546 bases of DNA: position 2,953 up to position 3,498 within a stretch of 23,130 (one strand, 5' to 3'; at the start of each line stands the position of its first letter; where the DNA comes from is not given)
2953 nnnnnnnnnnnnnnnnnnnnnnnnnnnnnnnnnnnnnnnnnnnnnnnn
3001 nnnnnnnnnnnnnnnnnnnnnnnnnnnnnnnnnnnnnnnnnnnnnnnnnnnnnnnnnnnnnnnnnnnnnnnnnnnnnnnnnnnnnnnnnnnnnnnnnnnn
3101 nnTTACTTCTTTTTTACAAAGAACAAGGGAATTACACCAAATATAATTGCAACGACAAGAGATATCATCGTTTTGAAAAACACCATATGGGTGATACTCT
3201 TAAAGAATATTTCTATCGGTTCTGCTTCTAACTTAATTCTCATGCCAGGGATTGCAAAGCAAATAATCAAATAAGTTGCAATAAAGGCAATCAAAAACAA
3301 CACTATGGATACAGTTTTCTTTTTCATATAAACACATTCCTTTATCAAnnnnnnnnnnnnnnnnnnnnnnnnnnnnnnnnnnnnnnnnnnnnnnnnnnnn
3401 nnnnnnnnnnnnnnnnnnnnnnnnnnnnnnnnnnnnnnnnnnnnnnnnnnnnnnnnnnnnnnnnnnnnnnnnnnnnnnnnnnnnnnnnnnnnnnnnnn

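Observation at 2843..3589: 731-bp TIR-bounded, direct-repeat-flanked element with no transposase, inserted between the Nim/PNPOx gene and proS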

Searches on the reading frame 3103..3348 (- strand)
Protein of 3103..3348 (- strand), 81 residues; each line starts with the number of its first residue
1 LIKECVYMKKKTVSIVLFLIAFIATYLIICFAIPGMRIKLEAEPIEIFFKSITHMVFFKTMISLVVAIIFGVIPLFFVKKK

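Call 7: search_protein_families(library=pfam, proteins=[window:3103-3348:-], max_evalue=1)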
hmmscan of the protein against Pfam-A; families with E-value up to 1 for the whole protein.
window:3103-3348:- (81 aa): 4 families
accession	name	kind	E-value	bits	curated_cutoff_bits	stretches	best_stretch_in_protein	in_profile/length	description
PF12679.13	ABC2_membrane_2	-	0.015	15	27.2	1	6-69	112-177/283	ABC-2 family transporter protein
PF06195.18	DUF996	-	0.031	14.9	31.3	1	10-80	28-96/138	Protein of unknown function (DUF996)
PF19592.4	DUF6097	-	0.19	12.3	27.5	1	6-80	56-132/152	Family of unknown function (DUF6097)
PF01616.22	Orbi_NS3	-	0.29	11.2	27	1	8-69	77-139/179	Orbivirus NS3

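Call 10: find_homologous_proteins(query=window:3106-3327:-, max_evalue=0.01)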
Query seq(74 aa) (74 aa): 137 proteins with E <= 0.01 among 137 candidates; the best 120 are listed.
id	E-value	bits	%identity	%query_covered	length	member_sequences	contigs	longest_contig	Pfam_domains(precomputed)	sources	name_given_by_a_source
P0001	3.8e-34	133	97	100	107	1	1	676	-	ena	-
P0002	5.6e-34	133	95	100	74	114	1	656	-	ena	-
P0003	6.7e-31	123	86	100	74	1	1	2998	-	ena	-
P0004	1.2e-29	119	84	100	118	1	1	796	-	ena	-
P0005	6.4e-29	117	82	100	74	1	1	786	-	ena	-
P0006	2.4e-28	115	80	100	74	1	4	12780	-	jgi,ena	-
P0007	2.4e-28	115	79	99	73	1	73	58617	-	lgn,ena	-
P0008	2.9e-28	115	84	100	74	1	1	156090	-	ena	-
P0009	3.7e-28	115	97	84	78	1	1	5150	-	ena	-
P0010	1.0e-27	113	81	100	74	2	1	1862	-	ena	-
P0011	2.1e-27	112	77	100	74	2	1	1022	-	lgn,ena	-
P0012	2.6e-27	112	81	100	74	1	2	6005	-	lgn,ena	-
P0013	2.9e-27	112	76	100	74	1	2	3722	-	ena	-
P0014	3.0e-27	112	77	100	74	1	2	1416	-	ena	-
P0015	7.7e-27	110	72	100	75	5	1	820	-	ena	-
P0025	1.6e-25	106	72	100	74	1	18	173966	-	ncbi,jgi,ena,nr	ncbi:MAG: hypothetical protein E7429_06135 [Ruminococcaceae bacterium]|nr:hypothetical protein [Osci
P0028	3.5e-25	105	72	100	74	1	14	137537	-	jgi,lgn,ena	-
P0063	5.9e-23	98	96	72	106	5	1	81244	-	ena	-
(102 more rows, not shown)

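Call 11: find_encoding_contigs(protein=P0008, flank=5000, max_places=4)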
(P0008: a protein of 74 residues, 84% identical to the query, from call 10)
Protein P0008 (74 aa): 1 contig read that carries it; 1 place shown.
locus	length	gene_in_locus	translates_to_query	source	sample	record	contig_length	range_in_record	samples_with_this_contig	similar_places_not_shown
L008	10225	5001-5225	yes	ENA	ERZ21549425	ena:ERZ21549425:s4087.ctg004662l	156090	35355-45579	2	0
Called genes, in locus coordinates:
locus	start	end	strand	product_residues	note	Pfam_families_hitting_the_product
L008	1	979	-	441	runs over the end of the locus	PF00665:rve, PF22483:Mu-transpos_C_2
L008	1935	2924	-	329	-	PF00165:HTH_AraC (faint), PF12833:HTH_18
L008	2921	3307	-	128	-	PF01022:HTH_5, PF12840:HTH_20 (faint)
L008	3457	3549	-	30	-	-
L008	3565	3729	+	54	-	-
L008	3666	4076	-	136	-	-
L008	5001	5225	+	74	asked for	-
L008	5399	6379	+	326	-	-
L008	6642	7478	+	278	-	-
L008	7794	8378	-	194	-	PF00440:TetR_N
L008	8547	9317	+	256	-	PF00142:Fer4_NifH (faint), PF01656:CbiA, PF02374:ArsA_ATPase (weak), PF10609:ParA (faint), PF13614:AAA_31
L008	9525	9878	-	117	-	PF01638:HxlR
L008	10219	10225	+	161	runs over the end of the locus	PF01613:Flavin_Reduct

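Call 12: find_encoding_contigs(protein=P0025, flank=5000, max_places=6)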
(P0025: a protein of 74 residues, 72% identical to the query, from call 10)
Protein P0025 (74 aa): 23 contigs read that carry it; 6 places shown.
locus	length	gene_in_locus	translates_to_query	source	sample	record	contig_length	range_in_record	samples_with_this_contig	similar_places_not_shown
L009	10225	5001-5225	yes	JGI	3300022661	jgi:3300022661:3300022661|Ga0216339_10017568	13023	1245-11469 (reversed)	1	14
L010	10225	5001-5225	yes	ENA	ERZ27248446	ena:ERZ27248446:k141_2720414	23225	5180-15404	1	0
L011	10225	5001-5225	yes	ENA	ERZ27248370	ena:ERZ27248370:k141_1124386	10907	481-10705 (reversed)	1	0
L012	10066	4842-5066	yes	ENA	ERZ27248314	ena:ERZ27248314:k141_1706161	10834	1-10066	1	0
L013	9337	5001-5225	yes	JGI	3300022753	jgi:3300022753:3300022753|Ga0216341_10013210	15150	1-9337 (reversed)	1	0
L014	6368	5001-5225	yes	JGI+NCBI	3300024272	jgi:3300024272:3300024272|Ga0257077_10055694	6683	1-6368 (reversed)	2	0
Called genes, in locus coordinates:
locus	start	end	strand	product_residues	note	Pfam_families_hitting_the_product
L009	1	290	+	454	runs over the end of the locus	PF02878:PGM_PMM_I, PF02879:PGM_PMM_II, PF02880:PGM_PMM_III, PF00408:PGM_PMM_IV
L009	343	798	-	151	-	PF12844:HTH_19 (weak), PF13560:HTH_31, PF01381:HTH_3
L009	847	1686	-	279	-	PF08282:Hydrolase_3, PF05116:S6PP (weak)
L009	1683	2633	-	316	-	PF00929:RNase_T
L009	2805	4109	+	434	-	PF02127:Peptidase_M18, PF05343:Peptidase_M42 (faint)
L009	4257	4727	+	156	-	PF04525:LOR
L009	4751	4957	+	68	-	-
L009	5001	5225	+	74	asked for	-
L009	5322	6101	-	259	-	PF01746:tRNA_m1G_MT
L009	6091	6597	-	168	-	PF01782:RimM, PF24986:PRC_RimM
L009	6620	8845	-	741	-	PF13439:Glyco_transf_4, PF13579:Glyco_trans_4_4, PF00534:Glycos_transf_1, PF13692:Glyco_trans_1_4, PF04230:PS_pyruv_trans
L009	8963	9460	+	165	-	PF14221:DUF4330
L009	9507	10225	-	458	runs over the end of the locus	PF01979:Amidohydro_1, PF07969:Amidohydro_3 (weak)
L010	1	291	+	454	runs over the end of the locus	PF02878:PGM_PMM_I, PF02879:PGM_PMM_II, PF02880:PGM_PMM_III, PF00408:PGM_PMM_IV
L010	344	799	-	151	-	PF12844:HTH_19 (weak), PF13560:HTH_31, PF01381:HTH_3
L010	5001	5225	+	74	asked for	-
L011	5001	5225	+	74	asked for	-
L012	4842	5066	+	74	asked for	-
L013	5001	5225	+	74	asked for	-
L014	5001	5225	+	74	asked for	-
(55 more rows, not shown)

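Call 13: find_encoding_contigs(protein=P0028, flank=5000, max_places=6)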
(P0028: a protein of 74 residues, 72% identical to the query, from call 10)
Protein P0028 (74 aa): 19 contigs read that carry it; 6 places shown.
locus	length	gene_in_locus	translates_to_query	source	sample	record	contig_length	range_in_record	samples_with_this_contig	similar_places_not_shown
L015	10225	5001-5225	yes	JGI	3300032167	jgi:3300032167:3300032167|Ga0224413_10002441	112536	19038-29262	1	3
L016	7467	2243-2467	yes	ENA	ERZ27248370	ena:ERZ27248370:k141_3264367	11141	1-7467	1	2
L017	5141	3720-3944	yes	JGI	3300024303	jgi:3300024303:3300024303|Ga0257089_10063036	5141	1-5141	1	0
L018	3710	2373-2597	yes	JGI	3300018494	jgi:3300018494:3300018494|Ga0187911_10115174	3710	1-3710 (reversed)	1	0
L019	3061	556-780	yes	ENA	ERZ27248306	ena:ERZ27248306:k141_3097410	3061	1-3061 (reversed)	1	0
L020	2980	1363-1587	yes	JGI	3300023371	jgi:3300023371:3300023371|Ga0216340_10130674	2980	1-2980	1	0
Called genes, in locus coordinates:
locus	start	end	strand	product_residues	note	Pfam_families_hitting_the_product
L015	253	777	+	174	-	-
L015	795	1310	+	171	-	PF11188:DUF2975 (weak)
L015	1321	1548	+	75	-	PF01381:HTH_3 (weak), PF13443:HTH_26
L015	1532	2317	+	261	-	PF02517:Rce1-like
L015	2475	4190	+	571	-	PF02878:PGM_PMM_I, PF02879:PGM_PMM_II, PF02880:PGM_PMM_III, PF00408:PGM_PMM_IV (weak)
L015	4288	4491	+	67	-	PF01197:Ribosomal_L31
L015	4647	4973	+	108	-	PF00719:Pyrophosphatase (weak)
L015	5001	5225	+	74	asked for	-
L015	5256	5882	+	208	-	PF01205:Impact_N, PF09186:DUF1949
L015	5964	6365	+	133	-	PF00383:dCMP_cyt_deam_1 (weak)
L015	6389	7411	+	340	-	PF01966:HD, PF13286:HD_assoc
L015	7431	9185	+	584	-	PF01807:Zn_ribbon_DnaG, PF08275:DNAG_N, PF01751:Toprim, PF13155:Toprim_2, PF13362:Toprim_3 (weak), PF13662:Toprim_4, PF10410:DnaB_bind (weak)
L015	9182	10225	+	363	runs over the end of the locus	PF03979:Sigma70_r1_1, PF00140:Sigma70_r1_2, PF04542:Sigma70_r2, PF04539:Sigma70_r3, PF04545:Sigma70_r4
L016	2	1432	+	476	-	?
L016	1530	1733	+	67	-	PF01197:Ribosomal_L31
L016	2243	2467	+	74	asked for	-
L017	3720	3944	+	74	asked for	-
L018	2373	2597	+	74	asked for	-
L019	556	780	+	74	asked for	-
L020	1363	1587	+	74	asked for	-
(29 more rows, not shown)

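Call 24: find_encoding_contigs(protein=P0063, flank=4000, max_places=4)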
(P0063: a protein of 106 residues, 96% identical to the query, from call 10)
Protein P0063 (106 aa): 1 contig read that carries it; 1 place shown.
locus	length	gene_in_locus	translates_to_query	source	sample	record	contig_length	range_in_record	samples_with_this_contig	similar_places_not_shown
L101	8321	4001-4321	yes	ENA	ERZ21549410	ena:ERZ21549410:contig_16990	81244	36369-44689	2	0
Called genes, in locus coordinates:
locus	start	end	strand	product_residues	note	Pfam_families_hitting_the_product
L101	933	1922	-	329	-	PF00165:HTH_AraC (faint), PF12833:HTH_18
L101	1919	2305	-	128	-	PF01022:HTH_5, PF12840:HTH_20 (faint)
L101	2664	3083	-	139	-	-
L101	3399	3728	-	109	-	PF02082:Rrf2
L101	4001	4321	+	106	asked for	-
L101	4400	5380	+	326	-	-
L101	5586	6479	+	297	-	-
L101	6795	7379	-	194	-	PF00440:TetR_N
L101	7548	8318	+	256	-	PF00142:Fer4_NifH (faint), PF01656:CbiA, PF02374:ArsA_ATPase (weak), PF10609:ParA (faint), PF13614:AAA_31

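Call 25: find_encoding_contigs(protein=P0009, flank=4000, max_places=4)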
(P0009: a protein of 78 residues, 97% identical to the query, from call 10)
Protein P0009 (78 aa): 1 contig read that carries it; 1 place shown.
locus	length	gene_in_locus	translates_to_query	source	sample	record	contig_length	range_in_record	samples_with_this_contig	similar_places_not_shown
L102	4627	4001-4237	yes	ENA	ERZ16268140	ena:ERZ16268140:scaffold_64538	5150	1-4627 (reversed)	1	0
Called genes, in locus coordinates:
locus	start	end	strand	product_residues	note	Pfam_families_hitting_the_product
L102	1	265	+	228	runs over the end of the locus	PF13630:SdpI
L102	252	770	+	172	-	-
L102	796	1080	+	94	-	-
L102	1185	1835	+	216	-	PF13338:AbiEi_4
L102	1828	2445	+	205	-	PF08843:AbiEii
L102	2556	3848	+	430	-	-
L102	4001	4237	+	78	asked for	-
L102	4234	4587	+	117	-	-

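Call 37: search_protein_families(library=pfam, proteins=[L102:2556-3848:+, L102:4234-4587:+, L008:5399-6379:+, L009:4751-4957:+, L015:4647-4973:+], max_evalue=1)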
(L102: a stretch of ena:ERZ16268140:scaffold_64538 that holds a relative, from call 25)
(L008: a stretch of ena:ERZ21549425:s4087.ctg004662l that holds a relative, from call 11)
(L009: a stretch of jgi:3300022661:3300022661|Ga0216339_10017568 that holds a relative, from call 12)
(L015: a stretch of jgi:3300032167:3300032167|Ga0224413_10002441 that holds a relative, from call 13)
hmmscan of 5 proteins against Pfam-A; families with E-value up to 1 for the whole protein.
L102:2556-3848:+ (430 aa): 12 families
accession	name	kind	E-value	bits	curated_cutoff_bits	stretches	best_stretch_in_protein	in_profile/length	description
PF03811.18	Zn_ribbon_InsA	-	0.00041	20.4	26.1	1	58-87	5-35/35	InsA N-terminal domain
PF13384.12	HTH_23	-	0.00092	19.4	24.6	1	107-136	6-35/50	Homeodomain-like domain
PF23451.1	Zn_ribbon_PaaD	-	0.0011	19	27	1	51-90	7-49/53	PaaD zinc beta ribbon domain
PF14354.12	Lar_restr_allev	-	0.0014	19.2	28.6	1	61-90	6-36/58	Restriction alleviation protein Lar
PF12760.12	Zn_ribbon_IS1595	-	0.004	17.5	25.4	1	58-89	18-46/46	Transposase zinc-ribbon domain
PF08271.17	Zn_Ribbon_TF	-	0.031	14.3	29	1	60-86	2-25/43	TFIIB zinc-binding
PF22226.1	Mre11_C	-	0.052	14.2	27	1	199-217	7-25/44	Mre11 C-terminal Rad50-binding domain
PF00196.25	GerE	-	0.13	12.3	23.5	1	113-141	12-40/57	Bacterial regulatory proteins, luxR family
PF16658.11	RF3_C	-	0.15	12.4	40.1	1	224-263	10-49/132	Class II release factor RF3, C-terminal domain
PF07895.16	DUF1673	-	0.18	12.2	30.4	1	364-399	160-195/204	Protein of unknown function (DUF1673)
PF08328.16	ASL_C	-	0.66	10.5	35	0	9-35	82-108/115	Adenylosuccinate lyase C-terminal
PF09723.15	Zn_ribbon_8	-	0.97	9.9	34.4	0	55-69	23-37/41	Zinc ribbon domain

L102:4234-4587:+ (117 aa): 3 families
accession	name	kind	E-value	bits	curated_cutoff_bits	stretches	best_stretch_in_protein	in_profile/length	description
PF08843.17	AbiEii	-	7.5e-05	23.2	22.5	1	18-82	166-233/238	Nucleotidyl transferase AbiEii toxin, Type IV TA system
PF17200.10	sCache_2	-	0.023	15.1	25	1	59-111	33-86/155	Single Cache domain 2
PF10100.14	Staph_opine_DH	-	0.11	11.5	25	1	34-90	50-104/424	Staphylopine dehydrogenase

L008:5399-6379:+ (326 aa): 1 family
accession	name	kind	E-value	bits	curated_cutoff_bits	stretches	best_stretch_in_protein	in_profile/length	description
PF02146.23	SIR2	-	0.0033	17.8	24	1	140-241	77-164/180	Sir2 family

L009:4751-4957:+ (68 aa): 2 families
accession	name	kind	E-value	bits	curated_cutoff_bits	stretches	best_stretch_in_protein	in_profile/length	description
PF12822.12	ECF_trnsprt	-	0.0045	17.5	30.7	1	6-67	69-125/169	ECF transporter, substrate-specific component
PF06570.16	DUF1129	-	0.019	15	29.1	1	7-61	113-170/207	Protein of unknown function (DUF1129)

L015:4647-4973:+ (108 aa): 2 families
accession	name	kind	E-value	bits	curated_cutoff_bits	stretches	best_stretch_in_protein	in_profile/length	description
PF00719.24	Pyrophosphatase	-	8e-06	26.2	23.5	1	20-78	28-88/153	Inorganic pyrophosphatase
PF18823.6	InPase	-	0.19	12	26.8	1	28-51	47-70/135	Inorganic Pyrophosphatase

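Call 47: find_related_loci(query=window:3103-3327:-, collection=viral_contigs, flank=3000)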
Query window:3103-3327:- (74 aa) in viral_contigs; peptide patterns used: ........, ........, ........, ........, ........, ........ (x = any residue, [..] = any of these).
9 stretches matched a pattern, but none encodes a relative of the query by tblastn (E <= 1e-3).

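Call 48: find_encoding_contigs(protein=P0001, flank=3000, max_places=5)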
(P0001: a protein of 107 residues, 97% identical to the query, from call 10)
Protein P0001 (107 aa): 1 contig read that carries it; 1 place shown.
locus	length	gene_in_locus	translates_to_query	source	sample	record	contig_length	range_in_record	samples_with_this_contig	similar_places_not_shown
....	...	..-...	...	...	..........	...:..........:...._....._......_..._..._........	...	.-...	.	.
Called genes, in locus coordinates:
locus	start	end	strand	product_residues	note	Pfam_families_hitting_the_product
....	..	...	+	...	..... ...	-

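Call 52: search_protein_families(library=ncbifam, proteins=[window:3103-3327:-, L110:2035-3351:+], max_evalue=1)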
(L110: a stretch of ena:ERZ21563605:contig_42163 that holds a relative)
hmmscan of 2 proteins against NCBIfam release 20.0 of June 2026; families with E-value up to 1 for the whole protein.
window:3103-3327:- (74 aa): 3 families
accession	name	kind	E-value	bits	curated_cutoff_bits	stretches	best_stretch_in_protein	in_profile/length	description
TIGR03434.1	ADOP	subfamily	0.076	11.1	622.3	1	12-71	327-390/803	ADOP family duplicated permease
NF041554.1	SA1362_fam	subfamily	0.1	12.7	42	1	16-72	3-51/70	SA1362 family protein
NF010265.0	PRK13711.1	equivalog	0.47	10.6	164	1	2-65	22-84/115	P-type conjugative transfer protein TrbJ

L110:2035-3351:+ (438 aa): 12 families
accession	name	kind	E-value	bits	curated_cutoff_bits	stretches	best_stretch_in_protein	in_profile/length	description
NF033547.1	transpos_IS1595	equivalog_domain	2.9e-28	99.2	75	2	236-396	62-214/215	IS1595 family transposase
NF048018.1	IS256_N_4Cys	domain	1.6e-14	54.2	27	1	70-99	2-31/31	transposase-like zinc-binding domain-containing protein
NF050000.1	IS1_IS1595_Zn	domain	1.7e-14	54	28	1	70-101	1-33/34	IS1/IS1595 family N-terminal zinc-binding domain-containing protein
NF033558.1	transpos_IS1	equivalog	1.2e-12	48.2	100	1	70-173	1-102/199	IS1 family transposase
NF048019.1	IS256_Zn_var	equivalog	1.7e-05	24.2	150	1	72-103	2-33/304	IS256 family transposase, variant Zn-binding type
NF040595.1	HTH_Cbp1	equivalog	0.0002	21.3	140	1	105-146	40-81/135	CRISPR DNA repeat-binding protein Cbp1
NF033544.1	transpos_IS1249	exception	0.0002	20.6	300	1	68-107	2-42/382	IS1249 family transposase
NF041869.1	paae_haloarch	equivalog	0.0087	16.2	100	1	60-100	10-53/56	1,2-phenylacetyl-CoA epoxidase subunit PaaE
NF045915.1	PhycobilmeDegNblB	equivalog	0.025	14.1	300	1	234-274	166-206/214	phycobilisome degradation protein NblB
TIGR03655.1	anti_R_Lar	subfamily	0.039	14.3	39.6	1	70-101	4-40/55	Lar family restriction alleviation protein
TIGR02159.1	PA_CoA_Oxy4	equivalog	0.098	12.9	108.15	1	24-99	65-140/146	1,2-phenylacetyl-CoA epoxidase subunit PaaD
NF033550.5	transpos_ISL3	equivalog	0.1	11.6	180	1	87-146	47-106/370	ISL3 family transposase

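Call 53: search_protein_families(library=pfam, proteins=[L110:2035-3351:+], max_evalue=1)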
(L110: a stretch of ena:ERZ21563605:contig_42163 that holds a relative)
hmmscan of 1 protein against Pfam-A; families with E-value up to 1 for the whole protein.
L110:2035-3351:+ (438 aa): 13 families
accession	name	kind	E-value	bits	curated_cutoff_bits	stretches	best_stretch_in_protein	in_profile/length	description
PF12762.13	DDE_Tnp_IS1595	-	8e-06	26.4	27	1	270-392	24-150/153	ISXO2-like transposase domain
PF03811.18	Zn_ribbon_InsA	-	0.00045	20.3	26.1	1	67-96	5-35/35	InsA N-terminal domain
PF13384.12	HTH_23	-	0.00096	19.3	24.6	1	116-145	6-35/50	Homeodomain-like domain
PF23451.1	Zn_ribbon_PaaD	-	0.0011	19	27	1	60-99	7-49/53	PaaD zinc beta ribbon domain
PF14354.12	Lar_restr_allev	-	0.0016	19.1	28.6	1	70-99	6-36/58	Restriction alleviation protein Lar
PF12760.12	Zn_ribbon_IS1595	-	0.0041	17.5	25.4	1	67-98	18-46/46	Transposase zinc-ribbon domain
PF08271.17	Zn_Ribbon_TF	-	0.032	14.2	29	1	69-95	2-25/43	TFIIB zinc-binding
PF22226.1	Mre11_C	-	0.053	14.1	27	1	208-226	7-25/44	Mre11 C-terminal Rad50-binding domain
PF00196.25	GerE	-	0.13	12.3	23.5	1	122-150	12-40/57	Bacterial regulatory proteins, luxR family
PF16658.11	RF3_C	-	0.14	12.4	40.1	1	233-272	10-49/132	Class II release factor RF3, C-terminal domain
PF17221.8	COMMD1_N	-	0.19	12.5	23.4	0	3-47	45-86/102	COMMD1 N-terminal domain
PF08328.16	ASL_C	-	0.44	11.1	35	0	4-44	68-108/115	Adenylosuccinate lyase C-terminal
PF07895.16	DUF1673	-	0.48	10.8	30.4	1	382-407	170-195/204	Protein of unknown function (DUF1673)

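Call 54: search_protein_families(library=padloc, proteins=[window:3103-3327:-, L110:2035-3351:+], max_evalue=1)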
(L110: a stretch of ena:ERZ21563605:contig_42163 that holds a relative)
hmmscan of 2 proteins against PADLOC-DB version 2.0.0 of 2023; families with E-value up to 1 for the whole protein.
window:3103-3327:- (74 aa): 1 family
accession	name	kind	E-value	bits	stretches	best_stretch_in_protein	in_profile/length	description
PDLC00208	KwaA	-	0.16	9.6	1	6-72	5-71/190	Unknown function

L110:2035-3351:+ (438 aa): 1 family
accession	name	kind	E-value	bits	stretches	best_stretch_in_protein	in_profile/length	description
PDLC01848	CARF3--CARF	-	0.011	13.5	1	116-147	138-169/197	-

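Call 59: find_encoding_contigs(protein=P0007, flank=3000, max_places=8)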
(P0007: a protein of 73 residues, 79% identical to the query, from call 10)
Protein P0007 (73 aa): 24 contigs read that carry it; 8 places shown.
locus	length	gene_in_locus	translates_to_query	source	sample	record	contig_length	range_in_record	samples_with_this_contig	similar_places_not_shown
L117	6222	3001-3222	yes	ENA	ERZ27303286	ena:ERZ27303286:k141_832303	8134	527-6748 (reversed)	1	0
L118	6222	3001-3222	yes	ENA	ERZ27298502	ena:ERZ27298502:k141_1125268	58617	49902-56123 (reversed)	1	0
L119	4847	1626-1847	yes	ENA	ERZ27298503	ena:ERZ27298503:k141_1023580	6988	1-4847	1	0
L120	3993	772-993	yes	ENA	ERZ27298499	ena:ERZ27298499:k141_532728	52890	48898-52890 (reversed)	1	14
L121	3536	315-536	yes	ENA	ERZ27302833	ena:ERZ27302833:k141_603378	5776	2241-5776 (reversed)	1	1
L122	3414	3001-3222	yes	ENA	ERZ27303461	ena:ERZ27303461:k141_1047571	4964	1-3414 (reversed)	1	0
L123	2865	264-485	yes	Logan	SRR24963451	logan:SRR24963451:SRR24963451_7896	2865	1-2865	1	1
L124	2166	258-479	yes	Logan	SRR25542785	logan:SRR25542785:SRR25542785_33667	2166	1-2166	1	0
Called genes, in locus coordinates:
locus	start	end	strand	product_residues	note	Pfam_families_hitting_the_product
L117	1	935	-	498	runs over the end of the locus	-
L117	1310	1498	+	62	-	-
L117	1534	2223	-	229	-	PF13358:DDE_3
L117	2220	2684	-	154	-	PF13551:HTH_29, PF13565:HTH_32 (weak)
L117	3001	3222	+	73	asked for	-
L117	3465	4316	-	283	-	PF20181:DUF6544, PF21900:DUF6920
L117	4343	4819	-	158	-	-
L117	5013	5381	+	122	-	PF01381:HTH_3 (weak), PF18430:DBD_HTH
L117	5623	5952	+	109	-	PF21983:NikA-like, PF05713:MobC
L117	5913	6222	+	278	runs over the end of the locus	?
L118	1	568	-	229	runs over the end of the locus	PF13358:DDE_3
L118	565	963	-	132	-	PF13551:HTH_29, PF13565:HTH_32 (weak)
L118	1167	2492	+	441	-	PF13701:DDE_Tnp_1_4, PF01609:DDE_Tnp_1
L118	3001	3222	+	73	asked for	-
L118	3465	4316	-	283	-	PF20181:DUF6544, PF21900:DUF6920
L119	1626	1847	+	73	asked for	-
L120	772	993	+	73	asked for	-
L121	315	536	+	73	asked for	-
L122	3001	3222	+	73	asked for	-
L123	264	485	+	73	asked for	-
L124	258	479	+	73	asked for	-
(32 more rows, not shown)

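Call 100: predict_structure(alignment_id=A5)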
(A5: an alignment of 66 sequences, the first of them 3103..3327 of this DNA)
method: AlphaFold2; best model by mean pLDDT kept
length: 74 residues; sequences in the alignment: 66
mean_pLDDT: 83.3   pTM: 0.67
mean pLDDT of the five models: 83.3, 76.0, 69.3, 64.7, 63.0
residues with pLDDT >= 90: 23; 70-90: 43; 50-70: 7; < 50: 1
segments of 3 or more residues with pLDDT < 50: none
pLDDT, mean of each block of 10 residues (from residue 1): 84 93 82 80 84 92 80 55
secondary structure, 60 per line:
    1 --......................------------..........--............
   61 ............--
elements in order: H3-24 H37-46 H49-72
